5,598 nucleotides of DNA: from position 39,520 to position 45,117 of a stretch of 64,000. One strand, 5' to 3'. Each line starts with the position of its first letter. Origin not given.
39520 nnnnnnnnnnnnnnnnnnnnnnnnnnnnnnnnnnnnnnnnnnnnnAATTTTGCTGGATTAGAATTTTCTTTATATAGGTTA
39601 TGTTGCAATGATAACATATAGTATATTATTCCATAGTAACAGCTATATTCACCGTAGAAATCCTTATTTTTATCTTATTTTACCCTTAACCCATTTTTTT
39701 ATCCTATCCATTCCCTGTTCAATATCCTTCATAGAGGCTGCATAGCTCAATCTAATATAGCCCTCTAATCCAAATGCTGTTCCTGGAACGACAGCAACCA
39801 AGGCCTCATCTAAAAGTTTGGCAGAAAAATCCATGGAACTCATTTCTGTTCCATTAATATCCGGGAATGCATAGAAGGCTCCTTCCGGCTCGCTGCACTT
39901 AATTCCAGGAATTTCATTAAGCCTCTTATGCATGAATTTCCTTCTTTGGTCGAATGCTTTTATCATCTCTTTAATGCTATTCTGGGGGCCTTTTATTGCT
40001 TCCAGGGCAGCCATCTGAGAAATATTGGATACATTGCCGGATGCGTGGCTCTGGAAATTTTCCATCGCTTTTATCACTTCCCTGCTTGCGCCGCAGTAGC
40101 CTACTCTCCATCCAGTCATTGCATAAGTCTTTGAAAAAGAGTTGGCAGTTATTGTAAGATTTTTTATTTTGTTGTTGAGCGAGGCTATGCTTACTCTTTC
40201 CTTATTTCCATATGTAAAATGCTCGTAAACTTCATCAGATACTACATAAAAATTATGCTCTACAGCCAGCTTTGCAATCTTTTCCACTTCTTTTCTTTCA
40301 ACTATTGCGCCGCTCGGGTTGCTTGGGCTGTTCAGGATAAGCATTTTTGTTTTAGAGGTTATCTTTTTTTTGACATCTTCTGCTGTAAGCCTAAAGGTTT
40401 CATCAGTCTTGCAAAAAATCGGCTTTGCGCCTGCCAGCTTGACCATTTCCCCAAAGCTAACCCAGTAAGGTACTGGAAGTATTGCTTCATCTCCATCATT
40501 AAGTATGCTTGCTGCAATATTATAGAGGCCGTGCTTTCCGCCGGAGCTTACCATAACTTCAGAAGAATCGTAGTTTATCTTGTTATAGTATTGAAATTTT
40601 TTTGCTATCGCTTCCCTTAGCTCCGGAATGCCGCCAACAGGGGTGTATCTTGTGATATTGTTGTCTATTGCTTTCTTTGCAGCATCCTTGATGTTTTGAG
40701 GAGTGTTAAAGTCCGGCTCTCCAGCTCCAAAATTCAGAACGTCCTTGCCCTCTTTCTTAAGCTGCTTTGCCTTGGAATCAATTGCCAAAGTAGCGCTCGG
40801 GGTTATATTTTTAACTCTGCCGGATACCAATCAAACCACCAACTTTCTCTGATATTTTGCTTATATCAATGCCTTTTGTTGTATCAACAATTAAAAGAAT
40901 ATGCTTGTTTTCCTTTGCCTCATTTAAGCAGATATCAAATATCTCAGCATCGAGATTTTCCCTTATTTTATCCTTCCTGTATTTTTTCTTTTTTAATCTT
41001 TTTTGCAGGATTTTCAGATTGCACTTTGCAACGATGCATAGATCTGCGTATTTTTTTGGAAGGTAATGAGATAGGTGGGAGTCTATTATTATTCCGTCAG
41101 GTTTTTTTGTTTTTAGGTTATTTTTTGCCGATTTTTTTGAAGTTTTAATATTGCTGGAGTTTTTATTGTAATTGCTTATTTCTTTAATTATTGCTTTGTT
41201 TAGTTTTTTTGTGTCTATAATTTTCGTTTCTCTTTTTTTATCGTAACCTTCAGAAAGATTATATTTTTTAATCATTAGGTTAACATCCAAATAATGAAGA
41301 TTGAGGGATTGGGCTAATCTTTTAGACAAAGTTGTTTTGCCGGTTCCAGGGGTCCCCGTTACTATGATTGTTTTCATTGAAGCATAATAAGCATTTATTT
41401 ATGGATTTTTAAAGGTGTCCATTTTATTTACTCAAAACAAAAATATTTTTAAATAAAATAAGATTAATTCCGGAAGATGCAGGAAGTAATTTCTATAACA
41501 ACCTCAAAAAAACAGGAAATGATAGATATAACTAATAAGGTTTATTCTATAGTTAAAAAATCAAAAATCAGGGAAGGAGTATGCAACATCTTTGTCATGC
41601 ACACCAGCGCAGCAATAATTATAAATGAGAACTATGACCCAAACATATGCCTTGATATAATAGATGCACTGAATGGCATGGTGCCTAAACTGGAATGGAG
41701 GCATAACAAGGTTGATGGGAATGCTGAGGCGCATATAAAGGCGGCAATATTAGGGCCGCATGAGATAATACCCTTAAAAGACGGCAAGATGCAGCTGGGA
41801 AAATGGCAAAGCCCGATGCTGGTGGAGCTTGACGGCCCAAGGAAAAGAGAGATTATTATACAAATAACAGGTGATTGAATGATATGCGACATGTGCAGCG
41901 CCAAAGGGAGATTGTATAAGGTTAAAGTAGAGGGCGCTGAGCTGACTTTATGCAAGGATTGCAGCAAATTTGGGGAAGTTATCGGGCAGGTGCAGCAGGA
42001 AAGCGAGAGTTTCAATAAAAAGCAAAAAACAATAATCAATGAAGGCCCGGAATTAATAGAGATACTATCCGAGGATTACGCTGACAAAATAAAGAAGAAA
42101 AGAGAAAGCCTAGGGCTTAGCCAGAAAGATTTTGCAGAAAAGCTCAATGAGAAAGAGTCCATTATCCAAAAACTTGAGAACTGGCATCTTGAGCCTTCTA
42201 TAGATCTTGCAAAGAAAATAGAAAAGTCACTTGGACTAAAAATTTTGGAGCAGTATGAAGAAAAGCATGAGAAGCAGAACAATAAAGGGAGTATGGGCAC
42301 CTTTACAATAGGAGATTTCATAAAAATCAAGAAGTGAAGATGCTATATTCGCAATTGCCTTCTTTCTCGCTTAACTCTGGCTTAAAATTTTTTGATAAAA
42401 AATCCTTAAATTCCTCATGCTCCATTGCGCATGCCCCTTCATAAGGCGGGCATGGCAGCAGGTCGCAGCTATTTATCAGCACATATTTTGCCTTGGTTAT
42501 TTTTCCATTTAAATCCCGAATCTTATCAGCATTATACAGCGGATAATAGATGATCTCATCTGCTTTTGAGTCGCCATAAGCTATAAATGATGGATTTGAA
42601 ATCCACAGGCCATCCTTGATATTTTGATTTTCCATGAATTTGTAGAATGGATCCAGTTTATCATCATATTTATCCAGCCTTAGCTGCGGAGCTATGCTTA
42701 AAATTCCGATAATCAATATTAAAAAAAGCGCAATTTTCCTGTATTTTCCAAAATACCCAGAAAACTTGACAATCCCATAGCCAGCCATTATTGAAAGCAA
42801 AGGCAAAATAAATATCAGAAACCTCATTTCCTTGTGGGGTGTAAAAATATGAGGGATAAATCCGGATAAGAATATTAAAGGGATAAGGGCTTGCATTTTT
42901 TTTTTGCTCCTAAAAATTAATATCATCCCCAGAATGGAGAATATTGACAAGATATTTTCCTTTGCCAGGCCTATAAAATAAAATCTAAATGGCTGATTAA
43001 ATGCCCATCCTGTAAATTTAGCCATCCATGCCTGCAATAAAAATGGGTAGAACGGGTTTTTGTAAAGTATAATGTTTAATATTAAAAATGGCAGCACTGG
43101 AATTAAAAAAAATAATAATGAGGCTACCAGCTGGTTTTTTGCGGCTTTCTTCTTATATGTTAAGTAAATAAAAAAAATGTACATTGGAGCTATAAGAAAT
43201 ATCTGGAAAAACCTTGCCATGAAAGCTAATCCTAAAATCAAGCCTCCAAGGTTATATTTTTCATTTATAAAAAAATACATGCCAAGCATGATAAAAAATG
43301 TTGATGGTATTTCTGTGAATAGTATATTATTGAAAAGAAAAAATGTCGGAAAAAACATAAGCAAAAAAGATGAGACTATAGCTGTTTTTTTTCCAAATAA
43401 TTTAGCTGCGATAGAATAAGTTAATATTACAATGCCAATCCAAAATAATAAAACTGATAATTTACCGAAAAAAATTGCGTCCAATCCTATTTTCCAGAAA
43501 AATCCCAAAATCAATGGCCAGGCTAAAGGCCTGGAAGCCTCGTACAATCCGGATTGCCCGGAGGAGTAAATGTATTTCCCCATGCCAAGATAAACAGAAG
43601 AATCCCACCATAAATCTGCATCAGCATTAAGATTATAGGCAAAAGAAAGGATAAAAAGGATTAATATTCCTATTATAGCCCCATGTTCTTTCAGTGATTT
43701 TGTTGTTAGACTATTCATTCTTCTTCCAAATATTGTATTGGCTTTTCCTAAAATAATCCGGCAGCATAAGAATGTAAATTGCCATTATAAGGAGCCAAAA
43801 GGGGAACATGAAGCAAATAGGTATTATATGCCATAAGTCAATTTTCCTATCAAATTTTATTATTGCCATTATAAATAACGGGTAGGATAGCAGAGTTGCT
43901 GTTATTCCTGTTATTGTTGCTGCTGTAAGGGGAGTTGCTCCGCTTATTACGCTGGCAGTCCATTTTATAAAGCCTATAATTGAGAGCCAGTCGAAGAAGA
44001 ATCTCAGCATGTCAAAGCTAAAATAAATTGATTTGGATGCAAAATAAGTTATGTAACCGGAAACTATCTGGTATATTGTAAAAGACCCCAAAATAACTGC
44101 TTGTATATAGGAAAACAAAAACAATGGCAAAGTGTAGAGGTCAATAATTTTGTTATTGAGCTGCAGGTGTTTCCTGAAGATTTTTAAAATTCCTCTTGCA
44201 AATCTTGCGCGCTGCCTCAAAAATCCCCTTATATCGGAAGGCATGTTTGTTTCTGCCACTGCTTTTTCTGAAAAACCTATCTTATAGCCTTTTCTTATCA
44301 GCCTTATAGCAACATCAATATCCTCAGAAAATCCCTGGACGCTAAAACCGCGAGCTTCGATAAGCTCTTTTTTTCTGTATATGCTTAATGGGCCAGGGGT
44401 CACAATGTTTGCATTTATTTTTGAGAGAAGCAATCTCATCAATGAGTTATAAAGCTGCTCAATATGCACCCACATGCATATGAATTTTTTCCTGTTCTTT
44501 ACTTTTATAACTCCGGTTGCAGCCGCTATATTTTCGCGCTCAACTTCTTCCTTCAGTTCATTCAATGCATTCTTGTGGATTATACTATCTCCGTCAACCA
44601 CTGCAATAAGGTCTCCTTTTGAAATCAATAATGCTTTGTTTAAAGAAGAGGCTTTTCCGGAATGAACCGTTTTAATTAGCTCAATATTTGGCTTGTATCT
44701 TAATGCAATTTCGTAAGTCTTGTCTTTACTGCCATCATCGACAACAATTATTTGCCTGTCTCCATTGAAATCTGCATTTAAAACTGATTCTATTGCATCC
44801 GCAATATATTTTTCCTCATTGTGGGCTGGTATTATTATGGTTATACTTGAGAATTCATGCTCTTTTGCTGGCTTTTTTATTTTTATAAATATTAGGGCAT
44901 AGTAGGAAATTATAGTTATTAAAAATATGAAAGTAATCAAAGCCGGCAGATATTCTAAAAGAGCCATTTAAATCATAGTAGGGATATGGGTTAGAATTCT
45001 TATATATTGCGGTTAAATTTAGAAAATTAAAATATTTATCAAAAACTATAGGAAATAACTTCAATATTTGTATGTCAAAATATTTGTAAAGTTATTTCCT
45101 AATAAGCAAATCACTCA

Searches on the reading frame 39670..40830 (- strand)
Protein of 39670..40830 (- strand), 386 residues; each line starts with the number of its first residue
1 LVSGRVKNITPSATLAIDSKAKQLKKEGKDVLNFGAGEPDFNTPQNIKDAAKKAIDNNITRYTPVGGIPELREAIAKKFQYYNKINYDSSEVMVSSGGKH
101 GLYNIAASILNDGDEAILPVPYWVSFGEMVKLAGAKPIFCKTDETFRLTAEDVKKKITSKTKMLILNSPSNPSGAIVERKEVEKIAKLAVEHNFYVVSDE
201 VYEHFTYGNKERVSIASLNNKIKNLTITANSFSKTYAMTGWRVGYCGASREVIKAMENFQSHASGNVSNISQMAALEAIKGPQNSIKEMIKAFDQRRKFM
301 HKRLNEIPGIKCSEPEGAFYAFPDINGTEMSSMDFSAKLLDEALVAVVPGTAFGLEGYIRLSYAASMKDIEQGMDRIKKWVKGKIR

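Call 39: search_protein_families(library=pfam, proteins=[window:39670-40830:-], max_evalue=0.00001)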
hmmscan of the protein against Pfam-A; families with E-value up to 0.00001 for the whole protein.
window:39670-40830:- (386 aa): 4 families
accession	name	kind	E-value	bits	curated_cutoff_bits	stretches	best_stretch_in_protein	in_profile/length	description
PF00155.27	Aminotran_1_2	-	8.9e-85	285.5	19.7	1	29-377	1-361/361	Aminotransferase class I and II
PF01041.23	DegT_DnrJ_EryC1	-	1.3e-09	38.2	19.8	1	92-200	43-146/360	DegT/DnrJ/EryC1/StrS aminotransferase family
PF00266.25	Aminotran_5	-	3.9e-08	33.1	21.5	0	85-200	56-176/371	Aminotransferase class-V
PF01053.26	Cys_Met_Meta_PP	-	6.7e-06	25.3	27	0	91-201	69-175/381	Cys/Met metabolism PLP-dependent enzyme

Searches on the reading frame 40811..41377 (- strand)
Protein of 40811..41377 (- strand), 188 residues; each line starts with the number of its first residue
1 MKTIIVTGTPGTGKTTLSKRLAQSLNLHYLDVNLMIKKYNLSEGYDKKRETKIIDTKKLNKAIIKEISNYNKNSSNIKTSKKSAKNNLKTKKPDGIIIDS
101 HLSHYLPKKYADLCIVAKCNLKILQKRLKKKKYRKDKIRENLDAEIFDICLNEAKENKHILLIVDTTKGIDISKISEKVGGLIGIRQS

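Call 71: search_protein_families(library=pfam, proteins=[window:40811-41377:-], max_evalue=0.0001)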
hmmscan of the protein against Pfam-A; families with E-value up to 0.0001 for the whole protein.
window:40811-41377:- (188 aa): 11 families
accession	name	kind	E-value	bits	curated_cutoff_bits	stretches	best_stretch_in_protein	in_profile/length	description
PF13238.12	AAA_18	-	2.3e-26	93.2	29.4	1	4-148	1-128/128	AAA domain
PF13207.12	AAA_17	-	1.7e-08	35.3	27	1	7-137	1-130/136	AAA domain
PF00004.35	AAA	-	3.7e-06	27.8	21.2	1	4-74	1-73/131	ATPase family associated with various cellular activities (AAA)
PF13189.12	Cytidylate_kin2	-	5.7e-06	27.1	28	1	5-132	3-132/176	Cytidylate kinase-like family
PF01202.28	SKI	-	1.3e-05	25.8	22.1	0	10-38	1-29/159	Shikimate kinase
PF08433.16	KTI12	-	1.4e-05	25.2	22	1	1-116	1-93/271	Chromatin associated protein KTI12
PF13521.12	AAA_28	-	1.5e-05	25.7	27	1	4-26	2-24/164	AAA domain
PF13671.12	AAA_33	-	1.5e-05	25.7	27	0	4-73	2-51/143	AAA domain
PF13401.12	AAA_22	-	2.9e-05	24.8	27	1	4-98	8-90/130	AAA domain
PF03266.21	NTPase_1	-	5.2e-05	23.6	23.9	0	4-100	2-103/168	NTPase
PF02224.24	Cytidylate_kin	-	5.4e-05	23.4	26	1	6-90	3-82/211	Cytidylate kinase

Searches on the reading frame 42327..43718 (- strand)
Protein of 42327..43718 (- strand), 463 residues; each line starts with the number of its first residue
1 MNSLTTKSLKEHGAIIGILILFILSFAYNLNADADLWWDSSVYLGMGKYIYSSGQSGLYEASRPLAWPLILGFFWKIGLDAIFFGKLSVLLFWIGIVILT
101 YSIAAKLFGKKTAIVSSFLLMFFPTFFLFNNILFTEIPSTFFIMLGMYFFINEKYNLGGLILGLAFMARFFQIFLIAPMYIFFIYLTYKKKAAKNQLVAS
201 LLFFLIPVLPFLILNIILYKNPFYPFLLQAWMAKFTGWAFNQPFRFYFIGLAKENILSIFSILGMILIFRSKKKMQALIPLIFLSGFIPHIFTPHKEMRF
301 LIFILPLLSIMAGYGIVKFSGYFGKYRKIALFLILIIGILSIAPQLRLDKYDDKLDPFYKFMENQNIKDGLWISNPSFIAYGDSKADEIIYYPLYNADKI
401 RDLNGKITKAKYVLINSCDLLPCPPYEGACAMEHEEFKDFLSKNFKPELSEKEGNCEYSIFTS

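Call 39: search_protein_families(library=pfam, proteins=[window:42327-43718:-], max_evalue=0.00001)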
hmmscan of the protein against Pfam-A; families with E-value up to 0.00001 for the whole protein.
window:42327-43718:- (463 aa): 2 families
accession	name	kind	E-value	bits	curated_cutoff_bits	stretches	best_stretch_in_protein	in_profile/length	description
PF03901.23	Glyco_transf_22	-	1.4e-08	34.8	23.8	1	25-343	66-359/414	Alg9-like mannosyltransferase family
PF13231.12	PMT_2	-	4.3e-08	34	26.1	1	63-213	2-159/160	Dolichyl-phosphate-mannose-protein mannosyltransferase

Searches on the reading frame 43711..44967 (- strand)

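Call 39: search_protein_families(library=pfam, proteins=[window:43711-44967:-], max_evalue=0.00001)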
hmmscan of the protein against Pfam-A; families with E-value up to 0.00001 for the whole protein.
window:43711-44967:- (418 aa): 4 families
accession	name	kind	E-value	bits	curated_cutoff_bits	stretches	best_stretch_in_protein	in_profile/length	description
PF00535.33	Glycos_transf_2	-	7.1e-30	104.6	23.3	1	43-186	1-149/168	Glycosyl transferase family 2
PF13641.12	Glyco_tranf_2_3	-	6.7e-23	82.3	27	1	42-258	3-229/230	Glycosyltransferase like family 2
PF13632.12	Glyco_trans_2_3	-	1e-16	61.8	27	1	121-330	2-153/198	Glycosyl transferase family group 2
PF13506.12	Glyco_transf_21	-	3.9e-08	33.4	21.7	1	101-258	14-174/174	Glycosyl transferase family 21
